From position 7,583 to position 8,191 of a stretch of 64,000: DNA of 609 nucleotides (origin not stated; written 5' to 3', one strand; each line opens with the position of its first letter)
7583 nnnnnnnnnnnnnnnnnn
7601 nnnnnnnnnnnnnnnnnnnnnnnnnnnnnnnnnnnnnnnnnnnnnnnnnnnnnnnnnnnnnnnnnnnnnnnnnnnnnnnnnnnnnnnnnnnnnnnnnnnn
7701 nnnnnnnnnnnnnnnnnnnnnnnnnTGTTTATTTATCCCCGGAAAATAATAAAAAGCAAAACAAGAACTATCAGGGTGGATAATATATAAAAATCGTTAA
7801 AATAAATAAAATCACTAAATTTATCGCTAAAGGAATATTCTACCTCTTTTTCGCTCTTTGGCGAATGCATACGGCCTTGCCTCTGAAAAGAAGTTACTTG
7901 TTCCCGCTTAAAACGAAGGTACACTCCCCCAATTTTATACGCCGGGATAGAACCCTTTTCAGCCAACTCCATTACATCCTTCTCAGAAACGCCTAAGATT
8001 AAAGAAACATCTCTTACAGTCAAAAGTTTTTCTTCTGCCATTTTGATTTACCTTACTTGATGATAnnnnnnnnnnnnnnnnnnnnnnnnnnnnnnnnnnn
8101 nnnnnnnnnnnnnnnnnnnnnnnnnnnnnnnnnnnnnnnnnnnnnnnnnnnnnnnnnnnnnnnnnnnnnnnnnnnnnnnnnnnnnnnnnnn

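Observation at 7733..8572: Tandem HTH_17 proteins with different anchors: one membrane-tethered, one fused to a bactofilin polymer domain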

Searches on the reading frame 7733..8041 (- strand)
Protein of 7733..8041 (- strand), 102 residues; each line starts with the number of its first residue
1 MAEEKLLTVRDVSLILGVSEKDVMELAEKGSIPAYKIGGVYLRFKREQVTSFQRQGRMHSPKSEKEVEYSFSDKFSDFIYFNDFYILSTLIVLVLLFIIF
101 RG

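Call 3: search_protein_families(library=pfam, proteins=[window:7733-8041:-], max_evalue=0.01)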
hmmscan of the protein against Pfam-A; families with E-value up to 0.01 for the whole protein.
window:7733-8041:- (102 aa): 2 families
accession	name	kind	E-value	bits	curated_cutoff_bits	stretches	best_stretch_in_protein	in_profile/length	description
PF12728.13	HTH_17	-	1.6e-10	41.5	27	1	6-56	1-50/51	Helix-turn-helix domain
PF13591.12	MerR_2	-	0.0081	16.4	29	0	7-60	1-53/84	MerR HTH family regulatory protein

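Call 4: search_protein_families(library=ncbifam, proteins=[window:7733-8041:-], max_evalue=0.01)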
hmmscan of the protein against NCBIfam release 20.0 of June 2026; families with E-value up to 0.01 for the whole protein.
window:7733-8041:- (102 aa): 3 families
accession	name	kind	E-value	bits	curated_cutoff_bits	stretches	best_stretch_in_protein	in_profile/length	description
NF047737.1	antiphage_MADS1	equivalog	6.8e-09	35.8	80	1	4-49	1-45/49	methylation-associated defense system helix-turn-helix domain-containing protein MAD1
TIGR01764.1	excise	domain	8.8e-08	32.4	28.8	1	6-52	1-46/49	excisionase family DNA-binding protein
NF040990.2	MamR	equivalog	0.0081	16.5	100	0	4-42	41-79/91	magnetosome protein MamR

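Call 26: find_homologous_proteins(query=window:7733-8041:-)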
Query window:7733-8041:- (102 aa): 1040 proteins with E <= 0.001 among 1043 candidates; the best 120 are listed.
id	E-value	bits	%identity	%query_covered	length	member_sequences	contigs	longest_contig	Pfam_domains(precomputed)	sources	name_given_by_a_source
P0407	5.1e-58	211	100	100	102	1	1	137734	PF12728.14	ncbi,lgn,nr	ncbi:MAG: helix-turn-helix domain-containing protein [Candidatus Omnitrophica bacterium]|nr:helix-tu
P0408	2.4e-38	148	69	100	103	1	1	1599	PF12728.14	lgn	-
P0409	5.8e-38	146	71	83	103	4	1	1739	PF12728.14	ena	-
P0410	8.4e-38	146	71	83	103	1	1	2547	PF12728.14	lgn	-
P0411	1.6e-37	145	66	100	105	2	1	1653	PF12728.14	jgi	-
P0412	2.6e-37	144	67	100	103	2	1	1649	PF12728.14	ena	-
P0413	3.1e-37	144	69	100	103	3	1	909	PF12728.14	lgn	-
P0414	4.4e-37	144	66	83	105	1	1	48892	PF12728.14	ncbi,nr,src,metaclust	ncbi:MAG: hypothetical protein A3K83_02325 [Omnitrophica WOR_2 bacterium RBG_13_44_8b]|nr:MAG: hypot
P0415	8.8e-37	143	65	100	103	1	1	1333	PF12728.14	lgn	-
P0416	1.2e-36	142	66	100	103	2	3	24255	PF12728.14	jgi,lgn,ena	-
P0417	2.1e-36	141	68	83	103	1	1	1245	PF12728.14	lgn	-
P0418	2.2e-36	141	69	83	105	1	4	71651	PF12728.14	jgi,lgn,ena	jgi:excisionase family DNA binding protein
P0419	2.5e-36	141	66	100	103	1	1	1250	PF12728.14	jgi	-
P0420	3.0e-36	141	66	100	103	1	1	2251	PF12728.14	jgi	jgi:excisionase family DNA binding protein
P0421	3.5e-36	141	67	100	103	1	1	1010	PF12728.14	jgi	-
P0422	4.0e-36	141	64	100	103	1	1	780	PF12728.14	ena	-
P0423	4.2e-36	141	67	83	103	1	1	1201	PF12728.14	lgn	-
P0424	5.2e-36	140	68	83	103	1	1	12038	PF12728.14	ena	-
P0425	6.3e-36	140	64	100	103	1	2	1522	PF12728.14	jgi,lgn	jgi:excisionase family DNA binding protein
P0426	6.4e-36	140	64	100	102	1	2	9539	PF12728.14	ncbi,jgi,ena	-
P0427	6.5e-36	140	65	100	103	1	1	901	PF12728.14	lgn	-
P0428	6.6e-36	140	66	100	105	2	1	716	PF12728.14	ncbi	-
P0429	7.9e-36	140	64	100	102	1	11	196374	PF12728.14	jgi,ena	jgi:excisionase family DNA binding protein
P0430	8.3e-36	140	66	99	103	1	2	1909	PF12728.14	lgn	-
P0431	9.2e-36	139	64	100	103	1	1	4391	PF12728.14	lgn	-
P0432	1.0e-35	139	64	100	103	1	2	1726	PF12728.14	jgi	jgi:excisionase family DNA binding protein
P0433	1.2e-35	139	67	100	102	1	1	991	PF12728.14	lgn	-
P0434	1.5e-35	139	67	83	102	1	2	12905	PF12728.14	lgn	-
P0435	1.7e-35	139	66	83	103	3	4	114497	PF12728.14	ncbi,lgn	-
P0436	2.1e-35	138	65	100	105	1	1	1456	PF12728.14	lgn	-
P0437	2.2e-35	138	69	83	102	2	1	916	PF12728.14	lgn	-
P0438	2.4e-35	138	64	100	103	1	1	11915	PF12728.14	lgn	-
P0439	2.7e-35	138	67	100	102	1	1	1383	PF12728.14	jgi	jgi:excisionase family DNA binding protein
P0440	3.8e-35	138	63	100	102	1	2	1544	PF12728.14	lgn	-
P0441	3.8e-35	137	65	83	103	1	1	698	PF12728.14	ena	-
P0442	4.0e-35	137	65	100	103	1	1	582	PF12728.14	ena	-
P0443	4.1e-35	137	66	83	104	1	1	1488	PF12728.14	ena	-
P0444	5.9e-35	137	66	100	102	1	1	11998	PF12728.14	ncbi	ncbi:MAG: helix-turn-helix domain-containing protein [Candidatus Omnitrophota bacterium]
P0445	6.4e-35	137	64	100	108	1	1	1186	PF12728.14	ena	-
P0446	7.2e-35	137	68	99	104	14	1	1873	PF12728.14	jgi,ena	jgi:excisionase family DNA binding protein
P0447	7.4e-35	137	65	100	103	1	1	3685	PF12728.14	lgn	-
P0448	8.2e-35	136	63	81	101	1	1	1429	PF12728.14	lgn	-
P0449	8.2e-35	136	61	100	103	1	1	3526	PF12728.14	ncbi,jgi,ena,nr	ncbi:MAG: helix-turn-helix domain-containing protein [Candidatus Omnitrophica bacterium]|nr:helix-tu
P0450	8.3e-35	136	63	100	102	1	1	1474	PF12728.14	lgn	-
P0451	8.6e-35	136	66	83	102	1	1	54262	PF12728.14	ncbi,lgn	-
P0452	9.5e-35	136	65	83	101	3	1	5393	PF12728.14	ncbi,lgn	-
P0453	1.0e-34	136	65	100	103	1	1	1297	PF12728.14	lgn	-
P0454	1.0e-34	136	66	100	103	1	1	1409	PF12728.14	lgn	-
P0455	1.0e-34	136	62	100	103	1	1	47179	PF12728.14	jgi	jgi:excisionase family DNA binding protein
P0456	1.1e-34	136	65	100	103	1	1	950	PF12728.14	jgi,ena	-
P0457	1.1e-34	136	65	83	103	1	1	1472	PF12728.14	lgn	-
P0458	1.2e-34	136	63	100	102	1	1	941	PF12728.14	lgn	-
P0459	1.2e-34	136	63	100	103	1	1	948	PF12728.14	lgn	-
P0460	1.3e-34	136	59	84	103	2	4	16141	PF12728.14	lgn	-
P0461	1.3e-34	136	64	100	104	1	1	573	PF12728.14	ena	-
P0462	1.4e-34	136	66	83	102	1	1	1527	PF12728.14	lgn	-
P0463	1.4e-34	136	61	100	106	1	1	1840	PF12728.14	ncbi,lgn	-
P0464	1.5e-34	136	68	83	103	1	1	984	PF12728.14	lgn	-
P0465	1.6e-34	135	65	86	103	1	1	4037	PF12728.14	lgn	-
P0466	1.6e-34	135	62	100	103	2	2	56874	PF12728.14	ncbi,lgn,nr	ncbi:MAG: helix-turn-helix domain-containing protein [Candidatus Omnitrophica bacterium]|nr:helix-tu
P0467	1.7e-34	135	65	100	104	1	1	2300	PF12728.14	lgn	-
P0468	1.8e-34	135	61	100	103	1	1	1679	PF12728.14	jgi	jgi:excisionase family DNA binding protein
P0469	1.8e-34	135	63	100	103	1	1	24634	PF12728.14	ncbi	-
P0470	1.8e-34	135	66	83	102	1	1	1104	PF12728.14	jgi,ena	-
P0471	1.8e-34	135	62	83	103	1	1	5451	PF12728.14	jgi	jgi:excisionase family DNA binding protein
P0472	1.8e-34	135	64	100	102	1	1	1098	PF12728.14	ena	-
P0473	1.9e-34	135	63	100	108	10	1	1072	PF12728.14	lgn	-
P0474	1.9e-34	135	64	100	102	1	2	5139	PF12728.14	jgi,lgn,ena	-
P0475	1.9e-34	135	64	100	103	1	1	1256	PF12728.14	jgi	jgi:excisionase family DNA binding protein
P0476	2.0e-34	135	64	100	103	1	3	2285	PF12728.14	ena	-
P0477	2.0e-34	135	59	83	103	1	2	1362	PF12728.14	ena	-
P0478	2.0e-34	135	64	86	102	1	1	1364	PF12728.14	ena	-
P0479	2.1e-34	135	65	100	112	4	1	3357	PF12728.14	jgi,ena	-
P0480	2.2e-34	135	64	100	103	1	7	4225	PF12728.14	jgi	jgi:excisionase family DNA binding protein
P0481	2.3e-34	135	62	83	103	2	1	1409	PF12728.14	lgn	-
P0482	2.3e-34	135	64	100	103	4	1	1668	PF12728.14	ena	-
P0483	2.3e-34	135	61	100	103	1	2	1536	PF12728.14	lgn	-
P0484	2.4e-34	135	61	100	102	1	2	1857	PF12728.14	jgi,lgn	jgi:excisionase family DNA binding protein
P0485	2.5e-34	135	65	100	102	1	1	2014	PF12728.14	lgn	-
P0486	2.5e-34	135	63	100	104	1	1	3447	PF12728.14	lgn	-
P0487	2.6e-34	135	66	83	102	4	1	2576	PF12728.14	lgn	-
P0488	2.6e-34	135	58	99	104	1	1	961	PF12728.14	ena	-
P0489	2.7e-34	135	66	83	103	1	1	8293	PF12728.14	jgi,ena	-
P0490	2.9e-34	135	65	97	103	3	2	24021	PF12728.14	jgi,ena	-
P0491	2.9e-34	135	62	100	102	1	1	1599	PF12728.14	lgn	-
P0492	3.0e-34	135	60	100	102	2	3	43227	PF12728.14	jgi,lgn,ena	-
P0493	3.1e-34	135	62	100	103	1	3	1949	PF12728.14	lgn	-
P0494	3.1e-34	135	62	100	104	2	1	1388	PF12728.14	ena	-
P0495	3.4e-34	134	61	100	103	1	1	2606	PF12728.14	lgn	-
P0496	3.4e-34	134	62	100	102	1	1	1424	PF12728.14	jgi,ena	-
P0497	3.5e-34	134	64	100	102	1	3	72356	PF12728.14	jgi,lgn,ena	-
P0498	3.7e-34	134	60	100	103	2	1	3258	PF12728.14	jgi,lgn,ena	-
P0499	3.9e-34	134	62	100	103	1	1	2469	PF12728.14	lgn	-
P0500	3.9e-34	134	61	100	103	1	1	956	PF12728.14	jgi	jgi:excisionase family DNA binding protein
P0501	4.1e-34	134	64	100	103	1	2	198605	PF12728.14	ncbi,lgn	-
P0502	4.2e-34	134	67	83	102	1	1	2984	PF12728.14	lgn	-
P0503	4.5e-34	134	63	100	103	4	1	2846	PF12728.14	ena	-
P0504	4.9e-34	134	61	100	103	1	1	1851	PF12728.14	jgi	jgi:excisionase family DNA binding protein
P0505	5.1e-34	134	63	100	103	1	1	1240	PF12728.14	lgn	-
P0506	5.2e-34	134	63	100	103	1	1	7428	PF12728.14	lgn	-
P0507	5.2e-34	134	65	80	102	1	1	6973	PF12728.14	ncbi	-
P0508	5.4e-34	134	62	100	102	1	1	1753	PF12728.14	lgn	-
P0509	5.6e-34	134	65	86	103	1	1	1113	PF12728.14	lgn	-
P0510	5.8e-34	134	64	83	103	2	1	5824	PF12728.14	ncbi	-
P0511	6.0e-34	134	65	100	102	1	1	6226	PF12728.14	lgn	-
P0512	6.3e-34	134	64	100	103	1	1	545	PF12728.14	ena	-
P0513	6.4e-34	134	65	100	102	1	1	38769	PF12728.14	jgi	-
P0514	6.4e-34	134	63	100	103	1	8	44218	PF12728.14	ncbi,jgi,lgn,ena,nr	ncbi:MAG: helix-turn-helix domain-containing protein [Candidatus Omnitrophica bacterium]|jgi:excisio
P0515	6.6e-34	134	63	100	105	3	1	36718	PF12728.14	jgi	-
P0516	7.3e-34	133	62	100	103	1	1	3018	PF12728.14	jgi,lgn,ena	jgi:excisionase family DNA binding protein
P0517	7.6e-34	133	56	100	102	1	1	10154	PF12728.14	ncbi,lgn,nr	ncbi:MAG: helix-turn-helix domain-containing protein [Candidatus Omnitrophica bacterium]|nr:helix-tu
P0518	8.1e-34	133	64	100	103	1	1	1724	PF12728.14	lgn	-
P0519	8.5e-34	133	64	82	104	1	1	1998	PF12728.14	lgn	-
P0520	8.7e-34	133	63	100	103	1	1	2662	PF12728.14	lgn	-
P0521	8.9e-34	133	64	100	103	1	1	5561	PF12728.14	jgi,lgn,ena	-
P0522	8.9e-34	133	61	83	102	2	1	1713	PF12728.14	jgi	jgi:excisionase family DNA binding protein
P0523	9.0e-34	133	64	83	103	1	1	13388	PF12728.14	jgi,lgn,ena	-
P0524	9.1e-34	133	60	100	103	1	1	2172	PF12728.14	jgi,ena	-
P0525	9.3e-34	133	65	100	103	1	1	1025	PF12728.14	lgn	-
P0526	1.0e-33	133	66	100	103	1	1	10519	PF12728.14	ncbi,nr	ncbi:MAG: helix-turn-helix domain-containing protein [Candidatus Omnitrophica bacterium]|nr:helix-tu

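Call 61: predict_structure(alignment_id=A5)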
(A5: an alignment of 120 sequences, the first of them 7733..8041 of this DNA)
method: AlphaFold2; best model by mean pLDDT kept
length: 102 residues; sequences in the alignment: 120
mean_pLDDT: 79.3   pTM: 0.59
mean pLDDT of the five models: 79.3, 75.6, 73.1, 73.0, 71.7
residues with pLDDT >= 90: 20; 70-90: 61; 50-70: 9; < 50: 12
segments of 3 or more residues with pLDDT < 50: 1-3, 58-66
pLDDT, mean of each block of 10 residues (from residue 1): 71 85 86 85 87 66 48 79 90 96 76
secondary structure, 60 per line:
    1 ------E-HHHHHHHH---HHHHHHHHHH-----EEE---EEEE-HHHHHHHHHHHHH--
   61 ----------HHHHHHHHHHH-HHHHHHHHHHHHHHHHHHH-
elements in order: H9-16 H20-29 E35-37 E41-44 H46-58 H71-81 H83-101

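Call 74: fold_search(model_id=the predicted structure, library=pdb)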
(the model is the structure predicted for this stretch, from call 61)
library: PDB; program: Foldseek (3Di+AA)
matches with E <= 10: 764; with E <= 0.001: 0
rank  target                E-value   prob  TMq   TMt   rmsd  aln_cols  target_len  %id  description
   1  5i44_A                4.5e-03  1.00  0.44  0.63   2.6        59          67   24  Structure of RacA-DNA complex; P21 form (released 2016-05-04)
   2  5i44_B                6.2e-03  1.00  0.46  0.65   2.0        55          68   24  Structure of RacA-DNA complex; P21 form (released 2016-05-04)
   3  6ama_B                8.1e-03  1.00  0.45  0.79   3.1        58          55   26  Structure of S. coelicolor/S. venezuelae BldC-smeA-ssfA complex to 3.09 Angstrom (released 2018-03-28)
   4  6ama_P                1.1e-02  1.00  0.47  0.82   1.3        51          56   25  Structure of S. coelicolor/S. venezuelae BldC-smeA-ssfA complex to 3.09 Angstrom (released 2018-03-28)
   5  6ama_H                1.1e-02  1.00  0.45  0.79   3.8        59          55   25  Structure of S. coelicolor/S. venezuelae BldC-smeA-ssfA complex to 3.09 Angstrom (released 2018-03-28)
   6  6ama_Y                1.2e-02  1.00  0.46  0.78   3.2        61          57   24  Structure of S. coelicolor/S. venezuelae BldC-smeA-ssfA complex to 3.09 Angstrom (released 2018-03-28)
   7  4j2n_A                1.4e-02  1.00  0.43  0.78   1.2        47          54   26  Crystal Structure of mycobacteriophage Pukovnik Xis (released 2013-10-23)
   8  4j2n_C                1.4e-02  1.00  0.44  0.76   3.3        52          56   23  Crystal Structure of mycobacteriophage Pukovnik Xis (released 2013-10-23)
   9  5i44_I                1.4e-02  1.00  0.47  0.70   2.6        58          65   22  Structure of RacA-DNA complex; P21 form (released 2016-05-04)
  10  6amk_A                1.7e-02  1.00  0.46  0.86   1.1        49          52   24  Structure of Streptomyces venezuelae BldC-whiI opt complex (released 2018-03-28)
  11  6ama_A                1.8e-02  1.00  0.45  0.80   3.2        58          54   26  Structure of S. coelicolor/S. venezuelae BldC-smeA-ssfA complex to 3.09 Angstrom (released 2018-03-28)
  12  5i44_G                1.8e-02  1.00  0.46  0.66   2.8        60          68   20  Structure of RacA-DNA complex; P21 form (released 2016-05-04)
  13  5i44_K                1.8e-02  1.00  0.45  0.65   2.6        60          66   23  Structure of RacA-DNA complex; P21 form (released 2016-05-04)
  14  5d8c_B                1.9e-02  0.99  0.47  0.39  12.8       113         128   10  Crystal structure of HiNmlR, a MerR family regulator lacking the sensor domain, bound to promoter DNA (released 2016-06-29)
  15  5i41                  2.0e-02  1.00  0.45  0.64   2.5        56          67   23  Structure of the apo RacA DNA binding domain (released 2016-05-04)
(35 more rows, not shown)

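Call 75: search_protein_families(library=padloc, proteins=[window:7733-8041:-], max_evalue=0.01)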
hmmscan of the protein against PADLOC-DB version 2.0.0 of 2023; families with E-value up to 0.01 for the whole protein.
window:7733-8041:- (102 aa): 1 family
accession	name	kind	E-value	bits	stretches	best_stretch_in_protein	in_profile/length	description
PDLC04133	mad1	-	2.5e-06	25.7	1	4-54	3-52/60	mads_1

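Call 76: search_protein_families(library=phrogs, proteins=[window:7733-8041:-], max_evalue=0.01)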
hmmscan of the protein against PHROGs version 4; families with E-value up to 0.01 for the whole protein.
window:7733-8041:- (102 aa): 8 families
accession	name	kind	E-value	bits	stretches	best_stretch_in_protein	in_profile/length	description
phrog_66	-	integration and excision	3.1e-06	28.1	1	2-64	89-151/412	excisionase and transcriptional regulator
phrog_25262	-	unknown function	4.3e-05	24.4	1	4-61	32-89/106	-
phrog_6401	-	DNA, RNA and nucleotide metabolism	0.00013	22.7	1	2-54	5-57/64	DNA binding protein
phrog_2907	-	integration and excision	0.00039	21.8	1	2-51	2-56/117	excisionase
phrog_1840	-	integration and excision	0.0008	20.8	1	7-64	7-64/90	excisionase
phrog_28156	-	unknown function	0.001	20.2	1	4-63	7-68/156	-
phrog_15534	-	DNA, RNA and nucleotide metabolism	0.0034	18.9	1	2-54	39-89/93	HTH DNA binding protein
phrog_6620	-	integration and excision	0.01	16.4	0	7-66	2-58/201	transposase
